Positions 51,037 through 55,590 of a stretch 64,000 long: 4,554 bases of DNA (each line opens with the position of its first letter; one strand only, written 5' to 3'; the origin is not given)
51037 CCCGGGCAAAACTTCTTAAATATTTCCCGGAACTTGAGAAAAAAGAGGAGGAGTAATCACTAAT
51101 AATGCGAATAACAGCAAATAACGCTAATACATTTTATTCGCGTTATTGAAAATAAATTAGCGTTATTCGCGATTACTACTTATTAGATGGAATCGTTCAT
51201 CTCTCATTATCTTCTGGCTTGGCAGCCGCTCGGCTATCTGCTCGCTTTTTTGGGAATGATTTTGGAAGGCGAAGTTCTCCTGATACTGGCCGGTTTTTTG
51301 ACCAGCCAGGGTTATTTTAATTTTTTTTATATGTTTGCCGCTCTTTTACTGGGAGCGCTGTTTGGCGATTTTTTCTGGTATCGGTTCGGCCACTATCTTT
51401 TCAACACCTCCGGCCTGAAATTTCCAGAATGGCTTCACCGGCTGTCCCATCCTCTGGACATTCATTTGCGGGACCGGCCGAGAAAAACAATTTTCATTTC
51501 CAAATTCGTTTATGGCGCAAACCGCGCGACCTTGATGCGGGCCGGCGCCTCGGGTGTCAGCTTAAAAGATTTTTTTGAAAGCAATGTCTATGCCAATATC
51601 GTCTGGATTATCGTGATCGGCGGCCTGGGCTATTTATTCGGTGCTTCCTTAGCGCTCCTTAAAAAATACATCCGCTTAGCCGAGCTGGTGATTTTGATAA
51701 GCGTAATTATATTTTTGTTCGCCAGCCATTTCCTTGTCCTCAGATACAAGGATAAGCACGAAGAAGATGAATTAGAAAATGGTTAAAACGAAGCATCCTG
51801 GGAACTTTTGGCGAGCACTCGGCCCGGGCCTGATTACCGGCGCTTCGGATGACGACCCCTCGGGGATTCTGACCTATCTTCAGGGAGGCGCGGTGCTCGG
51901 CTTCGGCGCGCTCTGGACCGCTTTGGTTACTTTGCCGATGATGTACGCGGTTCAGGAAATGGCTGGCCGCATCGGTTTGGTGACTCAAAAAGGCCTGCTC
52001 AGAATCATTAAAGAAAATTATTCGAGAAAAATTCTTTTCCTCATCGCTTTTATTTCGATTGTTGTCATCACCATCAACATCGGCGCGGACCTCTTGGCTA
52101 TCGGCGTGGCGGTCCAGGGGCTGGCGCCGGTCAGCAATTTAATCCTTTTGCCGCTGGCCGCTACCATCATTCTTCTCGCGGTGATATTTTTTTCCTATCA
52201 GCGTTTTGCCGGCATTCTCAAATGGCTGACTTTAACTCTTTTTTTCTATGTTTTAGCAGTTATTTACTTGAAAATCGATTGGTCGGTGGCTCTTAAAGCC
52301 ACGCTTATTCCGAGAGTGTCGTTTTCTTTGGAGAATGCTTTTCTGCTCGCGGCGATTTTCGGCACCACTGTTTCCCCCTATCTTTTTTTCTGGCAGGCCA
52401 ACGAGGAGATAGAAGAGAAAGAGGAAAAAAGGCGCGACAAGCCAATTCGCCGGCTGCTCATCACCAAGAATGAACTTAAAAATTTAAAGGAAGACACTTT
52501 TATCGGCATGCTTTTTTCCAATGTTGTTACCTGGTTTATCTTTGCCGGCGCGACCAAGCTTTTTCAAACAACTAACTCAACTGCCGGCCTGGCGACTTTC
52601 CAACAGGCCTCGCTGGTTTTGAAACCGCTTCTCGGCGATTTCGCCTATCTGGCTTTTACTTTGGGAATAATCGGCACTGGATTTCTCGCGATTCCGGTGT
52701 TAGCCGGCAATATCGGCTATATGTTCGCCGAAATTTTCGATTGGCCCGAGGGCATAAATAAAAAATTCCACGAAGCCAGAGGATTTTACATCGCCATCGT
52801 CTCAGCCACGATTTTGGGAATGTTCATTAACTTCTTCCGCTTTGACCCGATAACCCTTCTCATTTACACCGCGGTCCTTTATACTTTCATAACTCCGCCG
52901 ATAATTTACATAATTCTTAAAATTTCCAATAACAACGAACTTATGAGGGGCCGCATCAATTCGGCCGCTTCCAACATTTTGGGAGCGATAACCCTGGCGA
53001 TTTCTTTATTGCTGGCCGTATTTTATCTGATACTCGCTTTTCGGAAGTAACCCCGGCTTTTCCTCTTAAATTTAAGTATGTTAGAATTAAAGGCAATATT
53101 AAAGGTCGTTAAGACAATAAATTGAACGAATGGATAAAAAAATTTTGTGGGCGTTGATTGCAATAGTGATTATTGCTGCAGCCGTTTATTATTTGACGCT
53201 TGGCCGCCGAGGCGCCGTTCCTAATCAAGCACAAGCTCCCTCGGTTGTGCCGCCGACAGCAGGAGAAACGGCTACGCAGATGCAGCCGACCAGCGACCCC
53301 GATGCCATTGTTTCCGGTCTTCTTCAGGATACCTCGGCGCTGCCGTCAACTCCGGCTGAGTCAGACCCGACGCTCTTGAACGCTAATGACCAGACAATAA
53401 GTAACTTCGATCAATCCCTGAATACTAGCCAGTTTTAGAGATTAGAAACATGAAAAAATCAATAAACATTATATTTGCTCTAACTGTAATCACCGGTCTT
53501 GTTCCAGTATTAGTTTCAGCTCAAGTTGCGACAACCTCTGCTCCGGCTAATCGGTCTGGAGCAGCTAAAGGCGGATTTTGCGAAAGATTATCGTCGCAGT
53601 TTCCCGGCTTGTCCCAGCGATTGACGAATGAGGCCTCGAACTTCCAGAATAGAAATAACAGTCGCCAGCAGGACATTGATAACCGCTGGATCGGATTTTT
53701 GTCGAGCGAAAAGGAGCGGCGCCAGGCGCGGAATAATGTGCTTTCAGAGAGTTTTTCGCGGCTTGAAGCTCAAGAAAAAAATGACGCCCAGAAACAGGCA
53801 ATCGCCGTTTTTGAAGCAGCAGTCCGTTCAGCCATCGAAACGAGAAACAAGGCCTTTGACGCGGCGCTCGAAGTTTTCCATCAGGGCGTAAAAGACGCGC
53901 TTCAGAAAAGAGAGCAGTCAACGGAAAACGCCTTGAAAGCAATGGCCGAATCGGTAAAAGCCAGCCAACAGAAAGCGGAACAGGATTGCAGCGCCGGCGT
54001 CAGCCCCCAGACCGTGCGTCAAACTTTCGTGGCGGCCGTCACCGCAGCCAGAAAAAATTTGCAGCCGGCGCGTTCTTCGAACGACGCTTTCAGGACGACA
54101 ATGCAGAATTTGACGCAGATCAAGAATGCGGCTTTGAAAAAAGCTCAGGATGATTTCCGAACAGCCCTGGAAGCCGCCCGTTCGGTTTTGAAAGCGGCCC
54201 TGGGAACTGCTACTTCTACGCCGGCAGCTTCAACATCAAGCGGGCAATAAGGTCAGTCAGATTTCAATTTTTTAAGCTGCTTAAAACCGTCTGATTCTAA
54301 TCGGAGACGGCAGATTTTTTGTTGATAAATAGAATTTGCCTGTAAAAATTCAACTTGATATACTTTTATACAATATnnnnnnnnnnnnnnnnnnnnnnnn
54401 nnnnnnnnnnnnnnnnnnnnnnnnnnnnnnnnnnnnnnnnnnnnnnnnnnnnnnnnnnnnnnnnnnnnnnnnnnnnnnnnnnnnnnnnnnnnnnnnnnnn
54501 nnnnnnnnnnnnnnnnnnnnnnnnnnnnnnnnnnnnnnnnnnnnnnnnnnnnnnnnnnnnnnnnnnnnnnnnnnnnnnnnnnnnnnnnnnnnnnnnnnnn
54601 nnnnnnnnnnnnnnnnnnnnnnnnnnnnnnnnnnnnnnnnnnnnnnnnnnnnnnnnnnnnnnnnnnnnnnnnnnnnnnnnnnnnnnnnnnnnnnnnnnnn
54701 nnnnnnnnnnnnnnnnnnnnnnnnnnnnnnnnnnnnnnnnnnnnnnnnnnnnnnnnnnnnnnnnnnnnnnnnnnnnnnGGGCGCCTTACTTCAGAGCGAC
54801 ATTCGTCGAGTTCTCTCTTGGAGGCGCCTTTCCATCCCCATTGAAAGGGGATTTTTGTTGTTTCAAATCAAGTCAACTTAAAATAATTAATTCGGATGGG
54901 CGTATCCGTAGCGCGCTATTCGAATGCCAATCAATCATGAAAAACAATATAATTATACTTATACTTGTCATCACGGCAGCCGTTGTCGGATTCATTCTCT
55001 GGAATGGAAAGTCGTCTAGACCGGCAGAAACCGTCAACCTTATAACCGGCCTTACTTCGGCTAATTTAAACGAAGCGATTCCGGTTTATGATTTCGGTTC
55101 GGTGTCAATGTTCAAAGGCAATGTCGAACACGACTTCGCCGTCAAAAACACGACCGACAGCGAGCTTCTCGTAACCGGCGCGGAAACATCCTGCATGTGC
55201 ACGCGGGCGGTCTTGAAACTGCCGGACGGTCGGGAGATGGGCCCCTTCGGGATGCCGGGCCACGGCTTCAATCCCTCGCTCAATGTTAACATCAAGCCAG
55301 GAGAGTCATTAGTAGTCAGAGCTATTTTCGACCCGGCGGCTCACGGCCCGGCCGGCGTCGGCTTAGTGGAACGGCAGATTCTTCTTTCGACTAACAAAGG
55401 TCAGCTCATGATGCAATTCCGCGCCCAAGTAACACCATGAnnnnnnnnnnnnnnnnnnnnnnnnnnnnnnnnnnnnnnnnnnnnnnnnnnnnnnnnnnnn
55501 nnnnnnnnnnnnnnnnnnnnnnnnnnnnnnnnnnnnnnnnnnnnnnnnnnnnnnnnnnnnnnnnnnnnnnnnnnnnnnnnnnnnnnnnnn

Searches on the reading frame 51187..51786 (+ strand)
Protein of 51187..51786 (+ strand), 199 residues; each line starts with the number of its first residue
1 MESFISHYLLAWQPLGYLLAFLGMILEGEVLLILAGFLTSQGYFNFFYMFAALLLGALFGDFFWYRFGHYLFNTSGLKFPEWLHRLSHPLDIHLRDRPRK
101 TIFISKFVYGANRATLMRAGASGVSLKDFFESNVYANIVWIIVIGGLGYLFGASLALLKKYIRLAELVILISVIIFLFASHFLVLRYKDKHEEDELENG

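Call 18: search_protein_families(library=pfam, proteins=[window:51187-51786:+], max_evalue=0.01)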
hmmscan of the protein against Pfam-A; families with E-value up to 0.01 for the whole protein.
window:51187-51786:+ (199 aa): 1 family
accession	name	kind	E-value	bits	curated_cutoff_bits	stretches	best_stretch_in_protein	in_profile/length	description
PF09335.16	VTT_dom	-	6.6e-12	46.4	33.9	1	28-149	3-122/123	VTT domain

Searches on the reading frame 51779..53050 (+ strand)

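Call 18: search_protein_families(library=pfam, proteins=[window:51779-53050:+], max_evalue=0.01)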
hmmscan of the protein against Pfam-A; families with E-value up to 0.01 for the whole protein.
window:51779-53050:+ (423 aa): 1 family
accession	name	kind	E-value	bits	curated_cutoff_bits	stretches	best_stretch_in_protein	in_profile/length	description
PF01566.24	Nramp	-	4.9e-65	220.3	29.8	1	31-391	2-352/357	Natural resistance-associated macrophage protein-like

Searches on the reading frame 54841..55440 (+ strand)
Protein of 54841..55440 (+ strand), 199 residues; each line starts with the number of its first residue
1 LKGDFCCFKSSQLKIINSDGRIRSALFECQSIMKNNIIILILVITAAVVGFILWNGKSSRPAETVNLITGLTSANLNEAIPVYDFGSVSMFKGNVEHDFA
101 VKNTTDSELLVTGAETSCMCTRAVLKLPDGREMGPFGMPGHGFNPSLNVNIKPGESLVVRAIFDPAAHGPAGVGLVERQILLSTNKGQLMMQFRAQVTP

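Call 18: search_protein_families(library=pfam, proteins=[window:54841-55440:+], max_evalue=0.01)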
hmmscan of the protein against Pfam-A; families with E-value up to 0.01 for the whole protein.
window:54841-55440:+ (199 aa): 2 families
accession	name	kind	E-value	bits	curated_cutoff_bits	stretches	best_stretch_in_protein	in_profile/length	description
PF07610.17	DUF1573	-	3.2e-11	43.5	26.1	1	82-123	7-47/98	Protein of unknown function (DUF1573)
PF22544.2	HYDIN_VesB_CFA65-like_Ig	-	1.8e-06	28.5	25.5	0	82-123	9-51/100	HYDIN/CFA65/VesB-like, Ig-like domain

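Call 71: search_solved_structures(query=window:54841-55440:+, max_evalue=0.1, show_alignments=1)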
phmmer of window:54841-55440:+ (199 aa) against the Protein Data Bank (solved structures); distinct sequences matched with E-value up to 0.1: 1.
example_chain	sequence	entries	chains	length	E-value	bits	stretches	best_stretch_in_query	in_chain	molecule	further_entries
6m5y_A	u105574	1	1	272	0.073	15.9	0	146-167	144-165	Galectin-1,Galectin-1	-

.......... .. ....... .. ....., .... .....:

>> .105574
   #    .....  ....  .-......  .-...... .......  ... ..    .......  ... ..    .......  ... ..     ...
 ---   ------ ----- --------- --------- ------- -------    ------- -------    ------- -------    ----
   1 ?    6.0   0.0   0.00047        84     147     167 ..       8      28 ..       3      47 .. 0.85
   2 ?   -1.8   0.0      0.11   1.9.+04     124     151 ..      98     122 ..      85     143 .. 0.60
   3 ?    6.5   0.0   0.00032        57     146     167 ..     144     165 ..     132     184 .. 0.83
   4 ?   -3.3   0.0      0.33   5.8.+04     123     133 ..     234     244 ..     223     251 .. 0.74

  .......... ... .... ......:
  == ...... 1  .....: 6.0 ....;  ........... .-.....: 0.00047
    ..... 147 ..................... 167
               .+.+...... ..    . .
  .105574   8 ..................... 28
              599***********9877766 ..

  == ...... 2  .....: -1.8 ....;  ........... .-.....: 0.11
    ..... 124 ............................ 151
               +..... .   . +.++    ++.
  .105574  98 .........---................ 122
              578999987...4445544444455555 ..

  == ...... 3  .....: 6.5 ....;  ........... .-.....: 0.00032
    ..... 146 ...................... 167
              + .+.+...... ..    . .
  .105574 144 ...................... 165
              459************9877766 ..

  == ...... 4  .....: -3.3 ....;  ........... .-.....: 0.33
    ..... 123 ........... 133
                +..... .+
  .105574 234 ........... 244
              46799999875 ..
